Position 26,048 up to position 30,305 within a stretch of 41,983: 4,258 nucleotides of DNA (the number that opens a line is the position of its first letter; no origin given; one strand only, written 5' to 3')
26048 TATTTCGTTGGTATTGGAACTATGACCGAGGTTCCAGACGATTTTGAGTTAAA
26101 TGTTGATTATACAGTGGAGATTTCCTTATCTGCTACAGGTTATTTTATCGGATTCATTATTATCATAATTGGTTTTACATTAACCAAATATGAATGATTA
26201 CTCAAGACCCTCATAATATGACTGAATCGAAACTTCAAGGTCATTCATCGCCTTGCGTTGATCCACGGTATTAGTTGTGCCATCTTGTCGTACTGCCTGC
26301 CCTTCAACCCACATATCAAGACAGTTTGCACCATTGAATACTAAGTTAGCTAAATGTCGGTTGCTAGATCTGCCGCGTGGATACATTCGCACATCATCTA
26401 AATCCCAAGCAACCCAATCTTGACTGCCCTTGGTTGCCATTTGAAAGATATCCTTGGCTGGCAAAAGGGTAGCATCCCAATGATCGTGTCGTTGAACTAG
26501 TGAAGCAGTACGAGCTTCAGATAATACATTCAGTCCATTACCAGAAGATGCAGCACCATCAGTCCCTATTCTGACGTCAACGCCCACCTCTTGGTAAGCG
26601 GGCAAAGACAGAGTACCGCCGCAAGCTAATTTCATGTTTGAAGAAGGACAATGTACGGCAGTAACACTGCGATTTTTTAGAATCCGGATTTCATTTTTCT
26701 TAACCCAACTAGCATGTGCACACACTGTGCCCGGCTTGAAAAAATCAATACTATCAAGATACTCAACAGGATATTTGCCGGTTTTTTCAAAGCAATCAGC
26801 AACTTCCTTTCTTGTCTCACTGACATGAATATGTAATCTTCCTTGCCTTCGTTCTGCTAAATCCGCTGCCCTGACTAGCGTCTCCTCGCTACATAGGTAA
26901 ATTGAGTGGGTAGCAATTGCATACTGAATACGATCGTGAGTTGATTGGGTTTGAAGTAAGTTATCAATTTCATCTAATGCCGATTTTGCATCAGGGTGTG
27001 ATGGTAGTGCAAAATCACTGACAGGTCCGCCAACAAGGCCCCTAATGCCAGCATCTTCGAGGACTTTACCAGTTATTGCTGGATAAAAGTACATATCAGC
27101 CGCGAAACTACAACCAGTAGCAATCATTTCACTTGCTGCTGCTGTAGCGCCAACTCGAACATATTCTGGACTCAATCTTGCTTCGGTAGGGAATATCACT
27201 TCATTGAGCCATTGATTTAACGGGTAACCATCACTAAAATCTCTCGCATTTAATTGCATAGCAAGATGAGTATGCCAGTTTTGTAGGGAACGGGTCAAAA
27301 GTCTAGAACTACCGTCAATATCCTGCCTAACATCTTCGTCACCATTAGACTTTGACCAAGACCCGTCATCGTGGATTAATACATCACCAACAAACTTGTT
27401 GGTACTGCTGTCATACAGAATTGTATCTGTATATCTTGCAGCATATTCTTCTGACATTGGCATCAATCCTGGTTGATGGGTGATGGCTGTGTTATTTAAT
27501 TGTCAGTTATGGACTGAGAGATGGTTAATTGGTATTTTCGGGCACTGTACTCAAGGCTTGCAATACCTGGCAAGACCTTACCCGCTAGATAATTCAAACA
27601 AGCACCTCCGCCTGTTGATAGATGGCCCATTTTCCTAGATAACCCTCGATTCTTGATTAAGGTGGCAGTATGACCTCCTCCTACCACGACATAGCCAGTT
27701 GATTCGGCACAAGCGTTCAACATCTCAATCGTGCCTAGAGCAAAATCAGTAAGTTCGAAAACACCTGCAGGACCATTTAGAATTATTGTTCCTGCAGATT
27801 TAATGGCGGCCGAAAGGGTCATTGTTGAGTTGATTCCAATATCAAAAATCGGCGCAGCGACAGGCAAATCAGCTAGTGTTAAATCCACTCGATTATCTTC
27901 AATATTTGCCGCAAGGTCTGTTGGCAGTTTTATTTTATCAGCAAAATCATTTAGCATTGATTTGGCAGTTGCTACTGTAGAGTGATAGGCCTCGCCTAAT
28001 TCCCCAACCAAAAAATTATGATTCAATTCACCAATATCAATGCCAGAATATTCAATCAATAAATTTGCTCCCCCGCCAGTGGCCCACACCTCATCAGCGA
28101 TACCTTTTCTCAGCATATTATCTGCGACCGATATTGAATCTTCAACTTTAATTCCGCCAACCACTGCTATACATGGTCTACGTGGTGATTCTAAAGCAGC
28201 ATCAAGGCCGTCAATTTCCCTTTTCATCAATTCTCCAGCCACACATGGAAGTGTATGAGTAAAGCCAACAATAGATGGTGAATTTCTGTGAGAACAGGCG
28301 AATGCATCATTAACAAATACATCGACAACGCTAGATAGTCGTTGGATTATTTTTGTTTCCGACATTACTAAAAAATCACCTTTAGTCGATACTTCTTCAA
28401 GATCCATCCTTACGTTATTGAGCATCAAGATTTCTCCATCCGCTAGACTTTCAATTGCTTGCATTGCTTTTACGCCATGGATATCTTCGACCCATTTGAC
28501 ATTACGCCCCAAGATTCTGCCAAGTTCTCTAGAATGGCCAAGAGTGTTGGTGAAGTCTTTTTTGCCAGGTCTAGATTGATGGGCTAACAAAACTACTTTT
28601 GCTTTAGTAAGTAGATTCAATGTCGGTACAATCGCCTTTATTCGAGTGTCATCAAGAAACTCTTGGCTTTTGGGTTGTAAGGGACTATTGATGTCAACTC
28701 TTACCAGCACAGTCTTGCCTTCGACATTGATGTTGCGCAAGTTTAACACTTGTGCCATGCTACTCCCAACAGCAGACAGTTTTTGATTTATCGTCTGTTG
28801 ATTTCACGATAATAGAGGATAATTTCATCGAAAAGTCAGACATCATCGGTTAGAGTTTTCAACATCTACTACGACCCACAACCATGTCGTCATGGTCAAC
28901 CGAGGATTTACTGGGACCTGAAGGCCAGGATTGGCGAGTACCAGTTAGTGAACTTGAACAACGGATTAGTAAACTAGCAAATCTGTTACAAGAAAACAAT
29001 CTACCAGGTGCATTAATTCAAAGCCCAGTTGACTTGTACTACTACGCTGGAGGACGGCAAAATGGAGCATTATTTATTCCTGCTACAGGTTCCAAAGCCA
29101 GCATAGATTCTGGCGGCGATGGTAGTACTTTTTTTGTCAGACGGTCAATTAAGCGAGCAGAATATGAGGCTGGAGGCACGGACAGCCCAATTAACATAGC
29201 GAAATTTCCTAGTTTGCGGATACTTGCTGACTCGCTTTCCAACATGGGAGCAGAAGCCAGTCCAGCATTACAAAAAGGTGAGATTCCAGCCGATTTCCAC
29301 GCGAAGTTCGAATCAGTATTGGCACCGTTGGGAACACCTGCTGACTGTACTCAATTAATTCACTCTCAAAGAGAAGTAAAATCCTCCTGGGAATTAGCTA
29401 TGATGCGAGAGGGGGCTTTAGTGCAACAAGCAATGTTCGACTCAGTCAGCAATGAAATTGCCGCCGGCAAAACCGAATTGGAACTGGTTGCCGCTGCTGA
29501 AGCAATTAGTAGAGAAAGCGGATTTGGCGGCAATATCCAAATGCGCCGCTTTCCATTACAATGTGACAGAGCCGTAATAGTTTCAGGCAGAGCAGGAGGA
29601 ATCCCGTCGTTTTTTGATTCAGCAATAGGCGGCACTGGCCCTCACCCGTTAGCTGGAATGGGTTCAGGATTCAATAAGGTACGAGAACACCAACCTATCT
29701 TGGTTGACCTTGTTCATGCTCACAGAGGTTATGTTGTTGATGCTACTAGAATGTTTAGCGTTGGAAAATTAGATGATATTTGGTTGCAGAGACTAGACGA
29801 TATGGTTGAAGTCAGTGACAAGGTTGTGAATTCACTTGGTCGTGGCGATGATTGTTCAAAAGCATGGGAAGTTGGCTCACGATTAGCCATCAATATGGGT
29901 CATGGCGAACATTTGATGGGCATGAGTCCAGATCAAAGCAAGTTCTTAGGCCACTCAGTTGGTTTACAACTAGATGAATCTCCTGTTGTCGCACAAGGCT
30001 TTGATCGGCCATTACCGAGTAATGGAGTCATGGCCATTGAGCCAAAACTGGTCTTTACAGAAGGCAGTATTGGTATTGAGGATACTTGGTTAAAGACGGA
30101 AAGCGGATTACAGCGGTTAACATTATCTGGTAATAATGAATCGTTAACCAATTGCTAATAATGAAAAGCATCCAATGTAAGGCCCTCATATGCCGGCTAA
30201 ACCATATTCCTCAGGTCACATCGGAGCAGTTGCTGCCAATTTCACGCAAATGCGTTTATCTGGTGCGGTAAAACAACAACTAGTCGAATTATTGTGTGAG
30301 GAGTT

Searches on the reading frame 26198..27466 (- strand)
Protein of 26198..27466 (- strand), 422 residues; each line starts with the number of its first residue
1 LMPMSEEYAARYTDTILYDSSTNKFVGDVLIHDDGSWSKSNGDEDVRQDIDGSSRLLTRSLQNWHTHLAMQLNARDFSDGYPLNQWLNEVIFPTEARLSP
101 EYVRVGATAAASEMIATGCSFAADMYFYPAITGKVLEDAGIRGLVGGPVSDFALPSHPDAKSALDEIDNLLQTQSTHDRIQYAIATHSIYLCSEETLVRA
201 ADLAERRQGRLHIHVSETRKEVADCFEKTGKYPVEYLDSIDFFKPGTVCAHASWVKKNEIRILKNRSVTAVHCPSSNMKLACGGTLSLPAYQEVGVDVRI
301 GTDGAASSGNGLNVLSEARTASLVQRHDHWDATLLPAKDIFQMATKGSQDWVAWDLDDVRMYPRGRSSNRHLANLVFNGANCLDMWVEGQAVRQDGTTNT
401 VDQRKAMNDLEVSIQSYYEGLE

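Call 79: search_protein_families(library=pfam, proteins=[window:26198-27466:-], max_evalue=0.00001)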
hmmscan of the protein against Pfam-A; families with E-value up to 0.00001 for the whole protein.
window:26198-27466:- (422 aa): 1 family
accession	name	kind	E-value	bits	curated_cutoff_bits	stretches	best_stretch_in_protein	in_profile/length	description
PF01979.26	Amidohydro_1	-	1.7e-38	133.2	25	1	63-346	8-292/345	Amidohydrolase family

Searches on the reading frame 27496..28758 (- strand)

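Call 79: search_protein_families(library=pfam, proteins=[window:27496-28758:-], max_evalue=0.00001)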
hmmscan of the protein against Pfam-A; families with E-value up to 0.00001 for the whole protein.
window:27496-28758:- (420 aa): 1 family
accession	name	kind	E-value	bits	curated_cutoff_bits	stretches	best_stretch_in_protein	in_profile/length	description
PF00162.24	PGK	-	3.9e-105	352.4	27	1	8-394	2-379/379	Phosphoglycerate kinase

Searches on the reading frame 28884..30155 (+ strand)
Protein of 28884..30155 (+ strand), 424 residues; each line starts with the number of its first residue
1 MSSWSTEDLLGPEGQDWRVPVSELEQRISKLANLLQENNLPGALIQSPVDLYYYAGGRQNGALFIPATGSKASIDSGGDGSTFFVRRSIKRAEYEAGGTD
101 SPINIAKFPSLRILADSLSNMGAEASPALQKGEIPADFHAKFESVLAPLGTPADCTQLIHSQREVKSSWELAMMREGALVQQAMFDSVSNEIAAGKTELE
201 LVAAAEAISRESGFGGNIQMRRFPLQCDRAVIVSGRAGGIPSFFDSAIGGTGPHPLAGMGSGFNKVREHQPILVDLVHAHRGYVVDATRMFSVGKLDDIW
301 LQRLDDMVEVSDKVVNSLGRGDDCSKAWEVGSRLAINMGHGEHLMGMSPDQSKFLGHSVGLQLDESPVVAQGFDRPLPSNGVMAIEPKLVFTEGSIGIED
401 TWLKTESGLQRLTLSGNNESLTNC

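Call 79: search_protein_families(library=pfam, proteins=[window:28884-30155:+], max_evalue=0.00001)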
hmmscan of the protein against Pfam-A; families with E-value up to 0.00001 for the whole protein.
window:28884-30155:+ (424 aa): 2 families
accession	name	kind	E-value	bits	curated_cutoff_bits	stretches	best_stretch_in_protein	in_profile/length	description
PF00557.29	Peptidase_M24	-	2.4e-22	80.2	23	1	173-406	2-208/208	Metallopeptidase family M24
PF01321.24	Creatinase_N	-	2.3e-06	28.6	22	1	27-165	1-128/128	Creatinase/Prolidase N-terminal domain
